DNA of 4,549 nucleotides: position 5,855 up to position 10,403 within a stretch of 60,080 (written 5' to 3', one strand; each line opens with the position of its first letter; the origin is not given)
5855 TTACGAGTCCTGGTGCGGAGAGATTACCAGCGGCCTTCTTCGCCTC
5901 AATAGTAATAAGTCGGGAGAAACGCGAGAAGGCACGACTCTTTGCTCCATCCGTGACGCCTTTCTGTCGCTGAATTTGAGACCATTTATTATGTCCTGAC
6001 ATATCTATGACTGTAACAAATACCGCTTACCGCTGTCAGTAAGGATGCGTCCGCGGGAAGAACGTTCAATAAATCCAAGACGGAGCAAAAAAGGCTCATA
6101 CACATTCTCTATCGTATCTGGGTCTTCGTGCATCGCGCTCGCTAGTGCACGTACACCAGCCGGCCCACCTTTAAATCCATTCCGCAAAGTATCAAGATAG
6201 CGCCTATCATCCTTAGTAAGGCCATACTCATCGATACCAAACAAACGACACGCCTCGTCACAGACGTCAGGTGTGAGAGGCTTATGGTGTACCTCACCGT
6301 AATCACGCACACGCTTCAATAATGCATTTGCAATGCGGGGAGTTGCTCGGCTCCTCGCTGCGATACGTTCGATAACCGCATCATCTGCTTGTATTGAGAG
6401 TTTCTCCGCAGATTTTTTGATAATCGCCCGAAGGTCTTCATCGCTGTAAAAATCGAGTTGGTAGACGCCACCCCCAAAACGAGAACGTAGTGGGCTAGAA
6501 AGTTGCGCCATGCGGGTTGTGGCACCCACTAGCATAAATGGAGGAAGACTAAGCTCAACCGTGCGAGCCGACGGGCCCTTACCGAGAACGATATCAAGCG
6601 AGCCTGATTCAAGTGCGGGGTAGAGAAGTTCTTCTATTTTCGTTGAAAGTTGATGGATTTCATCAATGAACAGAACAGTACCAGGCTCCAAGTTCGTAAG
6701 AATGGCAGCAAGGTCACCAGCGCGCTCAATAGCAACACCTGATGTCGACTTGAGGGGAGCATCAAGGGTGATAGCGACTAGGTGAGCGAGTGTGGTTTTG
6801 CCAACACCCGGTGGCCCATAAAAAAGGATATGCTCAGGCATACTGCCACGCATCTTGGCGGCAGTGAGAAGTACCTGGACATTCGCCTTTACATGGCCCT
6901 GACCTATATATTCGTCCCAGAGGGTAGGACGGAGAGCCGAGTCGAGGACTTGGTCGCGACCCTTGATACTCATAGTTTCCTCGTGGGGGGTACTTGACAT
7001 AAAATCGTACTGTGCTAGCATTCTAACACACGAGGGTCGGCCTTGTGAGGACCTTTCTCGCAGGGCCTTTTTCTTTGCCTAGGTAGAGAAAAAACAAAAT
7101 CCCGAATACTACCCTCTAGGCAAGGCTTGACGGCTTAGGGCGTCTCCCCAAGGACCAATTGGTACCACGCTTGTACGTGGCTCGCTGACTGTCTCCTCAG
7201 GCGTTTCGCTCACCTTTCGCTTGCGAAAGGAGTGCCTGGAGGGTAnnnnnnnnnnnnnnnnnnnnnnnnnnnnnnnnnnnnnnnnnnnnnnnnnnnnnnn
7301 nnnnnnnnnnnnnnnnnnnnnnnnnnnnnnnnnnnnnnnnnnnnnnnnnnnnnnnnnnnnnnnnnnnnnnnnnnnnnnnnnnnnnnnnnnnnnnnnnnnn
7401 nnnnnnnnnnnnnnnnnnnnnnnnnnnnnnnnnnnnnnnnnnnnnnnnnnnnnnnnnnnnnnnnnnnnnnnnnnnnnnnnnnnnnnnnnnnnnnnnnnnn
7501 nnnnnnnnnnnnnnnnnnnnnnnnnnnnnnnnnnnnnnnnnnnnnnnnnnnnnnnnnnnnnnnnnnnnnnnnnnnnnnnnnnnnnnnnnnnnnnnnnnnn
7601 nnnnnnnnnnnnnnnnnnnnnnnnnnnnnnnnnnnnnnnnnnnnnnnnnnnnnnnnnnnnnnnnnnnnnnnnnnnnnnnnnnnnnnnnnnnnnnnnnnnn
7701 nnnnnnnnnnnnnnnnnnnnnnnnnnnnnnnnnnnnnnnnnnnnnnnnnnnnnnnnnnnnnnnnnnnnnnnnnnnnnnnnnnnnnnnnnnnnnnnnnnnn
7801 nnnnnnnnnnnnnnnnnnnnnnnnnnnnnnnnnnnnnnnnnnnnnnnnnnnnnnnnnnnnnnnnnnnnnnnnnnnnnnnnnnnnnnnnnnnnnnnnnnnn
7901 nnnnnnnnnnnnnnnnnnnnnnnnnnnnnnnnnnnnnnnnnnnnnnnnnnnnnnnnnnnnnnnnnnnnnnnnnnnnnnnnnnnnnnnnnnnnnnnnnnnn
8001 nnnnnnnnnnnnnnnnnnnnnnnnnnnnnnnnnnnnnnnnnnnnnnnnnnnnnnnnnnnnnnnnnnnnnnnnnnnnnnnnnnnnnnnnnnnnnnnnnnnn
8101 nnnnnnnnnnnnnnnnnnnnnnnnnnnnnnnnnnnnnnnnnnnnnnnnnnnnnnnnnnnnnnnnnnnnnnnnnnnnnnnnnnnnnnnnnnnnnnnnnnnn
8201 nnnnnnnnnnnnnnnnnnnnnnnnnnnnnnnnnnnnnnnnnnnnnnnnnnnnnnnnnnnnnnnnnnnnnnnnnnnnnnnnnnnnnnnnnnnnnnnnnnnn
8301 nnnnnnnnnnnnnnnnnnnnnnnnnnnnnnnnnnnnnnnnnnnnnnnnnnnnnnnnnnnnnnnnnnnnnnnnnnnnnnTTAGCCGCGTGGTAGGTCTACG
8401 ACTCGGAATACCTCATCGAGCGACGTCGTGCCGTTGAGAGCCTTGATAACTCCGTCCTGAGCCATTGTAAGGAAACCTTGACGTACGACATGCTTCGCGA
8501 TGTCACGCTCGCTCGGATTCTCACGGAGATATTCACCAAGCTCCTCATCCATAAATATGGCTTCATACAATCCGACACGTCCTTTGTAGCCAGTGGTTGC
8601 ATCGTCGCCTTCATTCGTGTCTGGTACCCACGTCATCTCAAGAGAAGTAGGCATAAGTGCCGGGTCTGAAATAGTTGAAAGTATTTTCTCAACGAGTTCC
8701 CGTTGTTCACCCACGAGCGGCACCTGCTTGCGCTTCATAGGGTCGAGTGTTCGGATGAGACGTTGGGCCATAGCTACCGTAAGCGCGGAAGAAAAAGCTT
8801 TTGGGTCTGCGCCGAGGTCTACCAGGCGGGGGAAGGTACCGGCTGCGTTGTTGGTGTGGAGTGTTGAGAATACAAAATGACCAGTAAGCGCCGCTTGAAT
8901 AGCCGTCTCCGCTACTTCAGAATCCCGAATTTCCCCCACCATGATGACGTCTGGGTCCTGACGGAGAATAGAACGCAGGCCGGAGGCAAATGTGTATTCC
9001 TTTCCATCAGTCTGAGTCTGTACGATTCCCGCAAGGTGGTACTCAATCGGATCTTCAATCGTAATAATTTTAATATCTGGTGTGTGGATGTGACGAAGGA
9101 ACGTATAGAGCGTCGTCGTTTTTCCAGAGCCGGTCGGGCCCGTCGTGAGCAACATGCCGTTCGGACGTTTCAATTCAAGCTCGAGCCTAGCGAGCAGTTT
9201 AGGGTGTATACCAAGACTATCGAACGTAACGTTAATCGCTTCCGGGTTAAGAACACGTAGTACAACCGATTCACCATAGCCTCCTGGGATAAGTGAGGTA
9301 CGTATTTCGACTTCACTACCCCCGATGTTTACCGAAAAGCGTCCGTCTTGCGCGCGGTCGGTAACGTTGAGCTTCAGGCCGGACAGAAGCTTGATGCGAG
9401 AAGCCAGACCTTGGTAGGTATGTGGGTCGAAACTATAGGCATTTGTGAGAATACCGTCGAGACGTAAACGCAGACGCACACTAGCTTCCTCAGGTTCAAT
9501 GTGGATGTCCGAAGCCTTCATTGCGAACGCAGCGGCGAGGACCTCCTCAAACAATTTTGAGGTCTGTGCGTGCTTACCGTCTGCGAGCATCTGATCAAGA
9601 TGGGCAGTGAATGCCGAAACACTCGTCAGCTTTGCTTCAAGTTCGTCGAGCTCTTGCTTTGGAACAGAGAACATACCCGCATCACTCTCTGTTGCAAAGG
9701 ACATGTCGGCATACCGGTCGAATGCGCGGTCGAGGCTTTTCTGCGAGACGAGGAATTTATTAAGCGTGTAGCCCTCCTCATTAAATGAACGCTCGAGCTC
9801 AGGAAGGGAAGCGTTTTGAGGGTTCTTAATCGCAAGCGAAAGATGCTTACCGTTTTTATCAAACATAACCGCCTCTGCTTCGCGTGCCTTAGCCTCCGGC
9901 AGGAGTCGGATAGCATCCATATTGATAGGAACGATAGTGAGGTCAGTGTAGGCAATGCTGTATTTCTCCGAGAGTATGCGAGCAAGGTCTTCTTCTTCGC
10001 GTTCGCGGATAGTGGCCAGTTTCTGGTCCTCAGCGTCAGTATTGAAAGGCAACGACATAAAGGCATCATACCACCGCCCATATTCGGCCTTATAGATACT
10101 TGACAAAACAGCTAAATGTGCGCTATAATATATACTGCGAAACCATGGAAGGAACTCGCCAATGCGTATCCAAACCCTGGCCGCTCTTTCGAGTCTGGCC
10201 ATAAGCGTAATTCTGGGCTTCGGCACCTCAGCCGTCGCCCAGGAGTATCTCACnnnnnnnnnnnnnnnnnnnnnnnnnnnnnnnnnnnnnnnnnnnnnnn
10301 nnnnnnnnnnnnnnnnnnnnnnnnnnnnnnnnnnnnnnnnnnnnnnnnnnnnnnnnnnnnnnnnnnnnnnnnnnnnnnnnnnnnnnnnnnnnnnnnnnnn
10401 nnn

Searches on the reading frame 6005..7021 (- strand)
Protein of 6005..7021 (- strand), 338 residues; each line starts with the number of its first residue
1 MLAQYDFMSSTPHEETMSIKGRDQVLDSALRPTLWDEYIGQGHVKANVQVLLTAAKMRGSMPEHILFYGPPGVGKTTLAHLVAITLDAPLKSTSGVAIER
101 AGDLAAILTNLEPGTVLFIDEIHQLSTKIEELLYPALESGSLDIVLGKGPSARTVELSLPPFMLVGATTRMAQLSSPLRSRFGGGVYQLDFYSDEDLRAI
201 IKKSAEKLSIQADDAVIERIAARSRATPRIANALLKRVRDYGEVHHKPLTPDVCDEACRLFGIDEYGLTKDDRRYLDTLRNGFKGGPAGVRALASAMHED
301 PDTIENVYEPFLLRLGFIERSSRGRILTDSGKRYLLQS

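Call 64: search_protein_families(library=pfam, proteins=[window:6005-7021:-], max_evalue=0.0001)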
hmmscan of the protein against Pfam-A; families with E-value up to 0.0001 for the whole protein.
window:6005-7021:- (338 aa): 7 families
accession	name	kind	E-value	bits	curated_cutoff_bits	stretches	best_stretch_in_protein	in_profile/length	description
PF05496.18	RuvB_N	-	2.3e-63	213.1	27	1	30-183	1-154/159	Holliday junction DNA helicase RuvB P-loop domain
PF05491.19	RuvB_C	-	7.6e-26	90.3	24.7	1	265-335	1-71/72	RuvB C-terminal winged helix domain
PF17864.7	AAA_lid_4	-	3.5e-20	72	27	1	192-264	1-74/74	RuvB AAA lid domain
PF00004.35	AAA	-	3.5e-19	70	21.2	1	65-183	1-124/131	ATPase family associated with various cellular activities (AAA)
PF07728.20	AAA_5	-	3.5e-08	34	22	1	64-182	1-139/139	AAA domain (dynein-related subfamily)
PF13191.12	AAA_16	-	3.4e-06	28.1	32.6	0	55-83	17-45/167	AAA ATPase domain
PF01078.27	Mg_chelatase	-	3.5e-05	23.7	20.3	0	63-86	23-46/207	Magnesium chelatase, subunit ChlI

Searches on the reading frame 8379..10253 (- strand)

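Call 64: search_protein_families(library=pfam, proteins=[window:8379-10253:-], max_evalue=0.0001)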
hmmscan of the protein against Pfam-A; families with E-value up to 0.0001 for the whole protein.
window:8379-10253:- (624 aa): 2 families
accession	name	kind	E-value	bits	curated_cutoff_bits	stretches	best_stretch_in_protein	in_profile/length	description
PF00437.27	T2SSE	-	5e-102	341.8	24.9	1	228-617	5-370/370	Type II/IV secretion system protein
PF05157.20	MshEN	-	1.2e-07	32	23.1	1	98-184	1-86/90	MshEN domain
